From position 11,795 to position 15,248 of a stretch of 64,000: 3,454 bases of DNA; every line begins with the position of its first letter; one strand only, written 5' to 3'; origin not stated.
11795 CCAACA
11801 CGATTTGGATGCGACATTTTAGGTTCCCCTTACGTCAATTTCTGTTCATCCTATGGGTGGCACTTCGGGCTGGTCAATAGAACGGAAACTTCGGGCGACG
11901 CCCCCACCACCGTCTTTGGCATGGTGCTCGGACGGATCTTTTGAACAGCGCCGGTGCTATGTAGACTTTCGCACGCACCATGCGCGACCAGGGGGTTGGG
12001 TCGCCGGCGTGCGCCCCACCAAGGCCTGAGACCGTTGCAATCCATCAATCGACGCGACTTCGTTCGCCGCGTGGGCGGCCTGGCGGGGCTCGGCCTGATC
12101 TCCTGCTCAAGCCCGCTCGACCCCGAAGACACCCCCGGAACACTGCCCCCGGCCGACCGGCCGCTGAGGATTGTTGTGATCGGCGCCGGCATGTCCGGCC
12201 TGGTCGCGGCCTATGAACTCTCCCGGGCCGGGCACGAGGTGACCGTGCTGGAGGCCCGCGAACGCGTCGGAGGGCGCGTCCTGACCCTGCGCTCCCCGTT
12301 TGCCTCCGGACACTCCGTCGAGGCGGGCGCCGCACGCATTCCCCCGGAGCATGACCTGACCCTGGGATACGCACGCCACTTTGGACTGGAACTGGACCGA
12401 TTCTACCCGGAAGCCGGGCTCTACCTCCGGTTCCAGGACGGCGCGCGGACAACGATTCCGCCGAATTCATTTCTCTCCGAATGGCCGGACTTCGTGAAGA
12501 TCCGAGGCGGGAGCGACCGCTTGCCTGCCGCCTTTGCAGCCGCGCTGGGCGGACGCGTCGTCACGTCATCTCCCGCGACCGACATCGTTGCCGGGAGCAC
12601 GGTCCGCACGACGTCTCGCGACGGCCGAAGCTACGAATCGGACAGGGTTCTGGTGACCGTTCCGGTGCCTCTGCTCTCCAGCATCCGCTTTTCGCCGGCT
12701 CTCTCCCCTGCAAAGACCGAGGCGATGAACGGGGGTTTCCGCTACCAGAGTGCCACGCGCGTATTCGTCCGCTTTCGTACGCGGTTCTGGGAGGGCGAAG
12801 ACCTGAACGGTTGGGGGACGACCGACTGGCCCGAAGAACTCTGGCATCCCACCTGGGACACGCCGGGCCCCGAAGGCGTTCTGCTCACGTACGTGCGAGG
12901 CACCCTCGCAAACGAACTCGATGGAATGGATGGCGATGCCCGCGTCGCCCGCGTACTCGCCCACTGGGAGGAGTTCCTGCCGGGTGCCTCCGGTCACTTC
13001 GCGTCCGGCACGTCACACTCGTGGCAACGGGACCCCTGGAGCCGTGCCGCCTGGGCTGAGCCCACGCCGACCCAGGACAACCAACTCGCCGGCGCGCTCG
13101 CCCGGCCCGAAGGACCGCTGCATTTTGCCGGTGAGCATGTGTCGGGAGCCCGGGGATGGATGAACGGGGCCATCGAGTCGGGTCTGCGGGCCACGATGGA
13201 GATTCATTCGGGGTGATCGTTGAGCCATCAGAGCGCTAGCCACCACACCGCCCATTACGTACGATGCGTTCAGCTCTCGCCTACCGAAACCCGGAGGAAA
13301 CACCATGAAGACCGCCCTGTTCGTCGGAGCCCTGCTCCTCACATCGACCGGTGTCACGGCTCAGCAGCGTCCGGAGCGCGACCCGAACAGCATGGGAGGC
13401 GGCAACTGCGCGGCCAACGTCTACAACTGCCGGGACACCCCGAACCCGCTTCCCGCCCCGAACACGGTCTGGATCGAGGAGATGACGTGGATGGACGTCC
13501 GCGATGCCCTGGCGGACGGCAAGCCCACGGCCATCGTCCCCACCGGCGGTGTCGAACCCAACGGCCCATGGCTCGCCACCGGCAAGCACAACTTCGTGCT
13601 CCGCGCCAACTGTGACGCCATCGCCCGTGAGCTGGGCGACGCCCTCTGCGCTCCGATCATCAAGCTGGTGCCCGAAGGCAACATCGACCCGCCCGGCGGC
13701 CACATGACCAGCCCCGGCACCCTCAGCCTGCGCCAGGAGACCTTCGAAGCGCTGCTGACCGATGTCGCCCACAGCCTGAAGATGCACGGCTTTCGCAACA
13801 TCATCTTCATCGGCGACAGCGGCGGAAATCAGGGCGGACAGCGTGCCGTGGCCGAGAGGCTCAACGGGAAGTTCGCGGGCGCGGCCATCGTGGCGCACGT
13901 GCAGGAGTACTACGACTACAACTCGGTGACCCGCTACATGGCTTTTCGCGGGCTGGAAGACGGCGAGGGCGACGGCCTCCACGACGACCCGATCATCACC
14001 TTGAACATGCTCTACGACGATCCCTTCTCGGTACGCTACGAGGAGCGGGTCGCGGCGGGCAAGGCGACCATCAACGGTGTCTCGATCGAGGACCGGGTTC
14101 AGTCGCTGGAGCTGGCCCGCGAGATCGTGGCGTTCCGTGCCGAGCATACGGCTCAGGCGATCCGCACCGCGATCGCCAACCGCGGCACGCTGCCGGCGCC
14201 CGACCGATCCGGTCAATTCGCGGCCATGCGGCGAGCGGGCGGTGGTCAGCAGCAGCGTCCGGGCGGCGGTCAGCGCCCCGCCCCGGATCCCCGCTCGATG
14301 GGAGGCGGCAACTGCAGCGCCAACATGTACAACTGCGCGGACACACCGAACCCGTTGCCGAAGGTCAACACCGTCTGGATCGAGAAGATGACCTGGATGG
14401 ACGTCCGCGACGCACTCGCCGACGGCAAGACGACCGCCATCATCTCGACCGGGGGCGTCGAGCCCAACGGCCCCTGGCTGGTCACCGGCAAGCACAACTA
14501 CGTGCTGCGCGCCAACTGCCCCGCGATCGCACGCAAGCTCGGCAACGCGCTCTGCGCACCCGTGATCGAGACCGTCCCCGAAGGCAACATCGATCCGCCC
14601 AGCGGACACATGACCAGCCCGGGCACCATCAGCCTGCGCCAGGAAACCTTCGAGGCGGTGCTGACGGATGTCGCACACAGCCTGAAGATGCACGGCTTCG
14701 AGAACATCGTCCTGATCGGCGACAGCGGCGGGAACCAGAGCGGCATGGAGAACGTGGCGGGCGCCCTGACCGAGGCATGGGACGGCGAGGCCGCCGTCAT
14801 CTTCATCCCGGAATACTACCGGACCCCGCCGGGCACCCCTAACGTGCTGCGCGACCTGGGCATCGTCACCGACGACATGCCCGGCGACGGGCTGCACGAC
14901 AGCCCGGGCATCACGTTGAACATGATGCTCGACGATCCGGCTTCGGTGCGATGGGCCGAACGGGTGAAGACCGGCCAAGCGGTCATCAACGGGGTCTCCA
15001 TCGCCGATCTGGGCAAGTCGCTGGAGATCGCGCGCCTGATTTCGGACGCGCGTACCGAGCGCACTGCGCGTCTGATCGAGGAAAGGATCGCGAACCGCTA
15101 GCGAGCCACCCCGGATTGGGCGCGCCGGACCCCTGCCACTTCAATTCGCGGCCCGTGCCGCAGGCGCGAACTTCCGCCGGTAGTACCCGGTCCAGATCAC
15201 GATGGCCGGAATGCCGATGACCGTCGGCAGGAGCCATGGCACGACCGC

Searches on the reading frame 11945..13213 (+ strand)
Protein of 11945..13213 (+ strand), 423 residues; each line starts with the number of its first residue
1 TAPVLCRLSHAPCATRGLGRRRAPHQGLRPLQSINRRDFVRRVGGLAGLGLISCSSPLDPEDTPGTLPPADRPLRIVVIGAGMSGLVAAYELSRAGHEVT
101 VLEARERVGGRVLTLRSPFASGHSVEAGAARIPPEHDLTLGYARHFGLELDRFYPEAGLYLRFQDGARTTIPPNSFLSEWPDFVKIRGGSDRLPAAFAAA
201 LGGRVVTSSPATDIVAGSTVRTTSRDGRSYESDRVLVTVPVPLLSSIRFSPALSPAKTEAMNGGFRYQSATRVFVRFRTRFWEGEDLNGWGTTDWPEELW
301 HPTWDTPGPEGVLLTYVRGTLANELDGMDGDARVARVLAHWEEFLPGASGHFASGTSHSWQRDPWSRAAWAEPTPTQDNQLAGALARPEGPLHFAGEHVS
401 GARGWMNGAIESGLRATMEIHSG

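Call 67: search_protein_families(library=pfam, proteins=[window:11945-13213:+], max_evalue=0.001)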
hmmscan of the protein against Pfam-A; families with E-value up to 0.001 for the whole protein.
window:11945-13213:+ (423 aa): 11 families
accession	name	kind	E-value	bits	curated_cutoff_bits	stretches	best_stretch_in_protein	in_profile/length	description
PF01593.30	Amino_oxidase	-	9.1e-68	230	19.8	2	186-420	199-442/443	Flavin containing amine oxidoreductase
PF13450.12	NAD_binding_8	-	2.4e-14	53.8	21.9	1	78-132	1-52/68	NAD(P)-binding Rossmann-like domain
PF01266.30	DAO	-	1.6e-10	41.5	27.9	1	75-109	1-35/353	FAD dependent oxidoreductase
PF07992.20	Pyr_redox_2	-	6.8e-08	32.7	26.1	1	71-112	140-180/291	Pyridine nucleotide-disulphide oxidoreductase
PF00890.30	FAD_binding_2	-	7.5e-07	29.1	20.4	1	76-110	2-36/414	FAD binding domain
PF00070.33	Pyr_redox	-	4.9e-06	27.4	22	1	75-109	1-35/82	Pyridine nucleotide-disulphide oxidoreductase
PF03486.20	HI0933_like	-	9.2e-06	25.7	50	1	75-113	2-40/244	HI0933-like protein Rossmann domain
PF12831.13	FAD_oxidored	-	1.5e-05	24.9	27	1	76-112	2-38/416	FAD dependent oxidoreductase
PF01946.23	Thi4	-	7.8e-05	22.4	26.2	1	76-110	20-55/235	Thi4 family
PF01494.25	FAD_binding_3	-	0.00039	20.2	22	1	76-106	4-34/349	FAD binding domain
PF01134.28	GIDA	-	0.00065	19.3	22.1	1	76-102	2-28/391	Glucose inhibited division protein A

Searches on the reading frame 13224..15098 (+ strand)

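Call 67: search_protein_families(library=pfam, proteins=[window:13224-15098:+], max_evalue=0.001)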
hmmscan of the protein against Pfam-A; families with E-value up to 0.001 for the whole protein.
window:13224-15098:+ (625 aa): 1 family
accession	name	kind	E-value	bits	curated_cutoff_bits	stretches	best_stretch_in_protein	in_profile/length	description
PF02633.19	Creatininase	-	5e-53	180.4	31.3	2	85-281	1-188/238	Creatinine amidohydrolase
